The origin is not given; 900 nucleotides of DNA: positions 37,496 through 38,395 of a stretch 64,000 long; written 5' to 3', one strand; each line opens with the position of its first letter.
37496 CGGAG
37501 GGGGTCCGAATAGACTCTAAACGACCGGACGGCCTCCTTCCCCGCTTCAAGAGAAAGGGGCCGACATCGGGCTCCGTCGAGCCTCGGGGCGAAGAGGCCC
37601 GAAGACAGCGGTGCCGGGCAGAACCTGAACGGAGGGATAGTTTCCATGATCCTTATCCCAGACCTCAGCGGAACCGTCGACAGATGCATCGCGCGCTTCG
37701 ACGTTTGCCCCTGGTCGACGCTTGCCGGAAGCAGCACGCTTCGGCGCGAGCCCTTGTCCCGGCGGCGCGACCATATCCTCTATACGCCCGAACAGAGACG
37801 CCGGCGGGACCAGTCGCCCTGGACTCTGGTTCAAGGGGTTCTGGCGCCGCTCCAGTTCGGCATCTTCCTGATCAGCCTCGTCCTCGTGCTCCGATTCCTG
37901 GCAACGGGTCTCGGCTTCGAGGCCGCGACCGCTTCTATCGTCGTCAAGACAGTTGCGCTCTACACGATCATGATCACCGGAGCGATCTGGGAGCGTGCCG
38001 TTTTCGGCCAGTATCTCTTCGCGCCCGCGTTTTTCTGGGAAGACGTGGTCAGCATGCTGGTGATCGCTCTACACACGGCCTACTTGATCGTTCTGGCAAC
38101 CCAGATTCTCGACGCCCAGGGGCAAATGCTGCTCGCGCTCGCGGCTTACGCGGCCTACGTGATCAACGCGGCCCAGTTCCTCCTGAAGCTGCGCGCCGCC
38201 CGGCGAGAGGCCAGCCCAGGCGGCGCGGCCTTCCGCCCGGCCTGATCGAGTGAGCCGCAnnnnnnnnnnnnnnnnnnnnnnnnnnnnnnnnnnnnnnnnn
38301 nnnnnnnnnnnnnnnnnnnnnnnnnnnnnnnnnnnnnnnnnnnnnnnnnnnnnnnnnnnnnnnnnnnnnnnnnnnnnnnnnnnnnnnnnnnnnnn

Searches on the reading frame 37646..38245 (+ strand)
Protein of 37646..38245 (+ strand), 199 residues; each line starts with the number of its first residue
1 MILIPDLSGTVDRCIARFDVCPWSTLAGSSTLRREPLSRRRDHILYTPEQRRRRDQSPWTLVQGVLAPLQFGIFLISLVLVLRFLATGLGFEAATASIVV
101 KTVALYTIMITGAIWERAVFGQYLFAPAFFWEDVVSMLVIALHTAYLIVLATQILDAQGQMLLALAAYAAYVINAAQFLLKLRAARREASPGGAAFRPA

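Call 3: search_protein_families(library=pfam, proteins=[window:37646-38245:+])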
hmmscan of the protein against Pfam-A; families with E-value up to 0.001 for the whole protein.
window:37646-38245:+ (199 aa): 1 family
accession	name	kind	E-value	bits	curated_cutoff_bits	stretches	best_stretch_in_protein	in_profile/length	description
PF07284.16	BCHF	-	1.4e-62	210.3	25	1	46-183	1-138/139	2-vinyl bacteriochlorophyllide hydratase (BCHF)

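Call 34: search_protein_families(library=ncbifam, max_evalue=0.001, proteins=[window:37646-38245:+])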
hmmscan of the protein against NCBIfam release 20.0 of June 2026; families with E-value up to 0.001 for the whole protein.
window:37646-38245:+ (199 aa): 1 family
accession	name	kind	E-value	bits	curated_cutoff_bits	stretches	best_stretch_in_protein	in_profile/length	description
TIGR02020.1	BchF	equivalog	1.1e-57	194.2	101.35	1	45-186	1-144/145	2-vinyl bacteriochlorophyllide hydratase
